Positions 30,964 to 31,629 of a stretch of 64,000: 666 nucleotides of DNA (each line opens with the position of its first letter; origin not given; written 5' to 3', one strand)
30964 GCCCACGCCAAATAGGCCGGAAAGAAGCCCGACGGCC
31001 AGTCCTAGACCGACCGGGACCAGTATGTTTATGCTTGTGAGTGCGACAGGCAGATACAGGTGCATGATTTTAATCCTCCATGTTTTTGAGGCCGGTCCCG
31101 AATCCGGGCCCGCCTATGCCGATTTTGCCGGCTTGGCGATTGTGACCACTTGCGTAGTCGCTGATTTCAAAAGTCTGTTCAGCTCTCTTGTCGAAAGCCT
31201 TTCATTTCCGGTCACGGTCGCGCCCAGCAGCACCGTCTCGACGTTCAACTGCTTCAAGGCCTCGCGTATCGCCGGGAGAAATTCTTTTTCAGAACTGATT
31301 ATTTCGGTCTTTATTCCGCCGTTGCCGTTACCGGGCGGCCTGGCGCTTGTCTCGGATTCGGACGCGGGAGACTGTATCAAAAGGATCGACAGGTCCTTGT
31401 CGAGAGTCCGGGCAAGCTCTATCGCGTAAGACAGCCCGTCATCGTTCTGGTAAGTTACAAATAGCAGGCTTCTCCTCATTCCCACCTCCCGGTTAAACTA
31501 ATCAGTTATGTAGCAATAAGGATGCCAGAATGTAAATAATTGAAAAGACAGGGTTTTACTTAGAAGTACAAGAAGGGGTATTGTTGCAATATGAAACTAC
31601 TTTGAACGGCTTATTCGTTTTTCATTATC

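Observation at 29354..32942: Sigma54 regulatory module: NtrB/NtrC-like pair, near-consensus -24/-12 promoter, small USP/DsrE-like protein, TauE/SafE permease and a coupled secreted DUF protein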

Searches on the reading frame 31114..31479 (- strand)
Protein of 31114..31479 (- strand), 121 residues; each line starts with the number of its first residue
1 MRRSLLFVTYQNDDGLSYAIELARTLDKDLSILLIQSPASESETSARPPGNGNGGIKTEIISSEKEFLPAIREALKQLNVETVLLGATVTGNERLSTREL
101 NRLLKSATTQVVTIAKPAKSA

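Call 5: search_protein_families(library=pfam, proteins=[window:31114-31479:-], max_evalue=0.01)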
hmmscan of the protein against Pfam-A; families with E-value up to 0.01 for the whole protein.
window:31114-31479:- (121 aa): 0 families
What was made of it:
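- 31114..31479 (-): Small cytoplasmic USP-like protein (121 aa). It has a roughly 37-aa internal deletion relative to its 157-170-aa homologues and lacks the ATP-binding motif. No Pfam hit for the window protein itself (call 5).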

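Call 6: search_protein_families(library=ncbifam, proteins=[window:31114-31479:-], max_evalue=0.01)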
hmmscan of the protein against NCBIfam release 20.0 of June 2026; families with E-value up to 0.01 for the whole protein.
window:31114-31479:- (121 aa): 0 families

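Call 7: find_homologous_proteins(query=window:31114-31479:-, max_evalue=0.001)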
Query window:31114-31479:- (121 aa): 10 proteins with E <= 0.001 among 16 candidates.
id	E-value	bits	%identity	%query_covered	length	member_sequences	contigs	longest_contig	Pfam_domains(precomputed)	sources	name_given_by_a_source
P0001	5.3e-64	231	96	100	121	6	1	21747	-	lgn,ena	-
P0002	2.5e-60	219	93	100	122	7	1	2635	-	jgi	jgi:glycerate-2-kinase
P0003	4.5e-58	212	93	100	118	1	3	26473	-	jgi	jgi:glycerate-2-kinase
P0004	5.7e-58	211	89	100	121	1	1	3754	-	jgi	jgi:glycerate-2-kinase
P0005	2.1e-40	155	94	70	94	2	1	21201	-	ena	-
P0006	7.2e-37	144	54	100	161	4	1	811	-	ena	-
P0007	7.7e-16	76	38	97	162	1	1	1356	-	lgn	-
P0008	2.2e-13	68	33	98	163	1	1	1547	-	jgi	jgi:hypothetical protein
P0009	1.9e-12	65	37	96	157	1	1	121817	-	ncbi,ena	-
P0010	7.3e-12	63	32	96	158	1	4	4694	PF00582.33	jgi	-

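Call 9: find_encoding_contigs(protein=P0009, flank=8000, max_places=3)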
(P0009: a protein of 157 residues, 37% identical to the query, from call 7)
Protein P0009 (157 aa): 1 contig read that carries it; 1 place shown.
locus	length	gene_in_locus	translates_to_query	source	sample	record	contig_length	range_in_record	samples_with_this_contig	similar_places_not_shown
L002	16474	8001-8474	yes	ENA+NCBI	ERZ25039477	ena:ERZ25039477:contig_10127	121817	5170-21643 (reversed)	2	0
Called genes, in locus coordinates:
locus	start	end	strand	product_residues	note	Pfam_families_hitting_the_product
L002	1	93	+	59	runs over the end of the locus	-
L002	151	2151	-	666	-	PF00072:Response_reg, PF00004:AAA, PF07728:AAA_5 (weak), PF22667:Lon_lid, PF05362:Lon_C, PF13541:ChlI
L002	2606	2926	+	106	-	-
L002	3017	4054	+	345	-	PF01925:TauE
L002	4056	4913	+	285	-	PF00582:Usp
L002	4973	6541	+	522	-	PF00672:HAMP (faint), PF00512:HisKA, PF02518:HATPase_c, PF14501:HATPase_c_5 (weak)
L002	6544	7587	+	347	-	PF00072:Response_reg, PF00493:MCM (weak), PF00158:Sigma54_activat, PF13191:AAA_16 (weak), PF14532:Sigma54_activ_2, PF07724:AAA_2, PF00004:AAA, PF07728:AAA_5, +1 more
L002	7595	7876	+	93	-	PF25601:AAA_lid_14, PF02954:HTH_8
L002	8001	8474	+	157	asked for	-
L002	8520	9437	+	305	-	PF01925:TauE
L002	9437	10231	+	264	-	PF09608:Alph_Pro_TM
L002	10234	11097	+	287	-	PF00582:Usp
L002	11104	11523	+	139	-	PF00582:Usp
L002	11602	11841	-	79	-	-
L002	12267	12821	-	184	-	PF03162:Y_phosphatase2 (weak), PF13350:Y_phosphatase3 (weak), PF22741:PTP-NADK, PF22784:PTP-SAK (weak), PF22785:Tc-R-P (weak)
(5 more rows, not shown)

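Call 10: find_encoding_contigs(protein=P0003, flank=8000, max_places=3)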
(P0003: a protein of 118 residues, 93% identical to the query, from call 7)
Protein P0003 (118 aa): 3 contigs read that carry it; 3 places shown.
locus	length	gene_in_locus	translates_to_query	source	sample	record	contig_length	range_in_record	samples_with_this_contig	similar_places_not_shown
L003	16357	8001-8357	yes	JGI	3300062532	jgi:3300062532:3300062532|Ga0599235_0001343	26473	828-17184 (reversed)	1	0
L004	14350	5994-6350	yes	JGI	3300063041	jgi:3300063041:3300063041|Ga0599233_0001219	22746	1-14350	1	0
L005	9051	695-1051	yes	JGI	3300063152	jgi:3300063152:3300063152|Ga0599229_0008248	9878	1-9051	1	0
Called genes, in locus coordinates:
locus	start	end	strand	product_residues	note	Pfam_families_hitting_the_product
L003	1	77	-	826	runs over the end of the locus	PF00037:Fer4 (faint), PF13187:Fer4_9 (weak), PF12838:Fer4_7 (weak), PF14697:Fer4_21 (weak), PF22117:Fer4_Nqo3, PF04879:Molybdop_Fe4S4, PF00384:Molybdopterin, PF01568:Molydop_binding, +1 more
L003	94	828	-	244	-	PF13510:Fer2_4, PF13187:Fer4_9 (faint), PF13237:Fer4_10 (faint), PF10588:NADH-G_4Fe-4S_3, PF13247:Fer4_11, PF00037:Fer4 (weak), PF12837:Fer4_6 (weak), PF12838:Fer4_7 (weak)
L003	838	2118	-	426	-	PF01512:Complex1_51K, PF10531:SLBB, PF22461:SLBB_2, PF10589:NADH_4Fe-4S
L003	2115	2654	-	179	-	PF01257:2Fe-2S_thioredx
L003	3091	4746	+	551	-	PF13181:TPR_8 (faint), PF13428:TPR_14 (faint), PF13424:TPR_12, PF00515:TPR_1, PF07719:TPR_2 (weak), PF13432:TPR_16, PF00515:TPR_1 (weak), PF07719:TPR_2 (weak), +3 more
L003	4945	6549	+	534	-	PF13581:HATPase_c_2 (faint), PF00512:HisKA, PF02518:HATPase_c, PF14501:HATPase_c_5 (weak)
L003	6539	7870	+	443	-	PF00072:Response_reg, PF00158:Sigma54_activat, PF14532:Sigma54_activ_2, PF00004:AAA, PF07724:AAA_2, PF07728:AAA_5, PF25601:AAA_lid_14, PF02954:HTH_8, +1 more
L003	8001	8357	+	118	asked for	-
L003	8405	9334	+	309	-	PF01925:TauE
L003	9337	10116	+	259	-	PF09608:Alph_Pro_TM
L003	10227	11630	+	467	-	PF00672:HAMP, PF00512:HisKA, PF02518:HATPase_c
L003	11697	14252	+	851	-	PF01326:PPDK_N, PF00391:PEP-utilizers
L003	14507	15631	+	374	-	PF01058:Oxidored_q6, PF14720:NiFe_hyd_SSU_C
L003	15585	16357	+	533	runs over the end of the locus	?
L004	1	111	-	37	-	?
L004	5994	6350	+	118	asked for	-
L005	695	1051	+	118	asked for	-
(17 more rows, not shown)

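Call 11: find_encoding_contigs(protein=P0010, flank=8000, max_places=4)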
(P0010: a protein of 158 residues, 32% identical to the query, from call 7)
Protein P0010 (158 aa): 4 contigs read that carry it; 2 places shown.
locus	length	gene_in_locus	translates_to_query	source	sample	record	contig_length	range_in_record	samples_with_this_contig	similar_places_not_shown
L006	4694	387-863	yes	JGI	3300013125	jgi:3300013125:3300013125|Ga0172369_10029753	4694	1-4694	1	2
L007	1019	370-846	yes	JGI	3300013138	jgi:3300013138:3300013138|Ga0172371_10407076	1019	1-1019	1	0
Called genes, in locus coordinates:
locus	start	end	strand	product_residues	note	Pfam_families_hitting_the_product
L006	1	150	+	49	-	?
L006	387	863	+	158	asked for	PF00582:Usp (weak)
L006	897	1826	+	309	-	PF01925:TauE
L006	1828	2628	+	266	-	PF09608:Alph_Pro_TM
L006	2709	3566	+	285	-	PF00582:Usp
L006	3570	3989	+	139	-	PF00582:Usp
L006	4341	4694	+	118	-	?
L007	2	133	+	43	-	?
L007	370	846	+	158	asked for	PF00582:Usp (weak)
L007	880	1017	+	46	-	?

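Call 36: predict_structure(alignment_id=A2)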
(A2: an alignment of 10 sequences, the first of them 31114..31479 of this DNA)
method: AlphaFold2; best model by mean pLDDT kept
length: 121 residues; sequences in the alignment: 10
mean_pLDDT: 73.1   pTM: 0.68
mean pLDDT of the five models: 73.1, 72.1, 65.2, 54.3, 53.3
residues with pLDDT >= 90: 2; 70-90: 81; 50-70: 23; < 50: 15
segments of 3 or more residues with pLDDT < 50: 40-46, 50-53, 118-121
pLDDT, mean of each block of 10 residues (from residue 1): 82 77 87 73 47 68 82 85 81 68 71 61 36
secondary structure, 60 per line:
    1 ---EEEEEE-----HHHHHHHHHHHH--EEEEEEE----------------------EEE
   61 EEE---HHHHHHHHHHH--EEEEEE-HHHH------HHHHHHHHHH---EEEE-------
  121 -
elements in order: E4-9 H15-26 E29-35 E58-63 H67-77 E80-85 H87-90 H97-106 E110-113

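Call 40: fold_search(model_id=the predicted structure, library=pdb)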
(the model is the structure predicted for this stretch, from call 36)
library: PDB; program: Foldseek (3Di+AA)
matches with E <= 10: 1713; with E <= 0.001: 1
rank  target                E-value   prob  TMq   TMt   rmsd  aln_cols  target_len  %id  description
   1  4wny                  2.7e-04  1.00  0.54  0.50   8.1       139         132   15  Crystal structure of a protein from the universal stress protein family from Burkholderia pseudomallei (released 2014-11-05)
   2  3edm_C                4.1e-03  0.99  0.48  0.31   6.3       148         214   14  Crystal structure of a short chain dehydrogenase from Agrobacterium tumefaciens (released 2008-09-30)
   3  1g64_A                5.0e-03  0.95  0.43  0.34   6.8       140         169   13  THE THREE-DIMENSIONAL STRUCTURE OF ATP:CORRINOID ADENOSYLTRANSFERASE FROM SALMONELLA TYPHIMURIUM. COBALAMIN/ATP TERNAR (released 2000-12-20)
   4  1g5r                  5.6e-03  0.89  0.39  0.33   7.1       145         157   14  THE THREE-DIMENSIONAL STRUCTURE OF ATP:CORRINOID ADENOSYLTRANSFERASE FROM SALMONELLA TYPHIMURIUM. APO FORM (released 2000-11-22)
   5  4hnv_C                6.0e-03  1.00  0.51  0.08   5.0       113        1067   16  Crystal structure of R54E mutant of S. aureus Pyruvate carboxylase (released 2013-01-16)
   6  3coz_B                6.4e-03  1.00  0.60  0.30   5.5       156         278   12  Crystal Structure of Mycobacterium Tuberculosis Pantothenate Synthetase at 2.0 Ang resolution- in complex with sulphon (released 2008-10-07)
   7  1n7g_D                6.4e-03  1.00  0.51  0.23   6.4       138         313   14  Crystal Structure of the GDP-mannose 4,6-dehydratase ternary complex with NADPH and GDP-rhamnose. (released 2003-01-07)
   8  3glv_A                6.4e-03  0.99  0.53  0.52   7.0       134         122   12  Crystal structure of the lipopolysaccharide core biosynthesis protein from Thermoplasma volcanium GSS1 (released 2009-05-12)
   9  1n7g_A                6.8e-03  1.00  0.54  0.23   5.1       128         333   13  Crystal Structure of the GDP-mannose 4,6-dehydratase ternary complex with NADPH and GDP-rhamnose. (released 2003-01-07)
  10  4mui_A                7.3e-03  1.00  0.62  0.31   4.7       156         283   11  Crystal structure of pantothenate synthetase in complex with 2-(5-methoxy-2-(4-methoxyphenylsulfonylcarbamoyl)-1H-indo (released 2014-08-27)
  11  1n7g_B                8.2e-03  0.99  0.50  0.21   6.4       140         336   11  Crystal Structure of the GDP-mannose 4,6-dehydratase ternary complex with NADPH and GDP-rhamnose. (released 2003-01-07)
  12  1n7g_C                8.8e-03  0.99  0.51  0.22   6.3       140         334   14  Crystal Structure of the GDP-mannose 4,6-dehydratase ternary complex with NADPH and GDP-rhamnose. (released 2003-01-07)
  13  3hb9_C                9.4e-03  0.99  0.50  0.07   5.3       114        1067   15  Crystal Structure of S. aureus Pyruvate Carboxylase A610T Mutant (released 2009-06-30)
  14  3bg5_C                1.0e-02  0.99  0.49  0.07   6.0       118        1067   14  Crystal Structure of Staphylococcus Aureus Pyruvate Carboxylase (released 2008-02-26)
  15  4muf_A                1.1e-02  1.00  0.64  0.32   4.5       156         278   11  Crystal structure of pantothenate synthetase in complex with 2-(2-(4-tert-butylphenylsulfonylcarbamoyl)-5-methoxy-1H-i (released 2014-08-27)
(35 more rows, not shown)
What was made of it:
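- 31114..31479 (-): The model (pLDDT 73) has a USP as its top PDB match, 4wny, E 2.7e-4 (calls 36, 40).
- On Universal stress protein (PF00582): The top PDB match is USP 4wny (E 2.7e-4), and further USPs appear at ranks 20, 29 and 38 (calls 36, 40).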

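Call 41: search_protein_families(library=pfam, proteins=[P0009, P0008, P0007, P0006], max_evalue=5)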
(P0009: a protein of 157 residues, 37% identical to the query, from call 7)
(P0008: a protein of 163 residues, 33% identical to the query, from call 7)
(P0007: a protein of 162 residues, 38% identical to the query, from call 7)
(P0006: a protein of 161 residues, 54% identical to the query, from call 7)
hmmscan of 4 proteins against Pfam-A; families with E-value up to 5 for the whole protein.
P0009 (157 aa): 2 families
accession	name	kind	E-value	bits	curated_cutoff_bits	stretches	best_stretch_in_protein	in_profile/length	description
PF00582.32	Usp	-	0.076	14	24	1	3-127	3-110/141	Universal stress protein family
PF03008.20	DUF234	-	0.11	13.3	22.5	1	66-129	10-78/100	Archaea bacterial proteins of unknown function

P0008 (163 aa): 8 families
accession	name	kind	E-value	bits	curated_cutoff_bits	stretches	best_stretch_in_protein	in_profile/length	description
PF00582.32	Usp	-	0.0059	17.6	24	1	6-154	5-138/141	Universal stress protein family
PF00521.26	DNA_topoisoIV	-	0.018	14.4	31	1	8-119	250-361/432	DNA gyrase/topoisomerase IV, subunit A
PF08886.16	GshA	-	0.028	13.5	25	1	68-125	81-137/402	Glutamate-cysteine ligase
PF07045.17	DUF1330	-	0.034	14.9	23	1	40-70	50-80/94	Domain of unknown function (DUF1330)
PF10008.16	DUF2251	-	0.04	14.6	25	1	7-90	9-90/94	Uncharacterized protein conserved in bacteria (DUF2251)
PF11144.14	DUF2920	-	0.046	13.3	24.7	1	4-118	19-128/400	Protein of unknown function (DUF2920)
PF15829.10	DUF4711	-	0.066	13.3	27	1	63-119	40-97/224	Domain of unknown function (DUF4711)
PF09445.16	Methyltransf_15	-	0.24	11.4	22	1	84-134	34-84/165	RNA cap guanine-N2 methyltransferase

P0007 (162 aa): 2 families
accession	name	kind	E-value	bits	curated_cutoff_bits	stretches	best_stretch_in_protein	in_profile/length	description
PF00582.32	Usp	-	0.001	20.1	24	1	19-127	18-110/141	Universal stress protein family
PF20227.3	DUF6586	-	0.33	11.7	27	1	59-95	22-58/153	Family of unknown function (DUF6586)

P0006 (161 aa): 1 family
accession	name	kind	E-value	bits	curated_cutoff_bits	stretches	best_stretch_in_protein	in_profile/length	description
PF00582.32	Usp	-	2.7e-05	25.2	24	1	1-153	1-139/141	Universal stress protein family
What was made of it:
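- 31114..31479 (-): Homologue P0006 (54% identity) scores 25.2 bits on Pfam Usp, above the cutoff of 24 (call 41).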
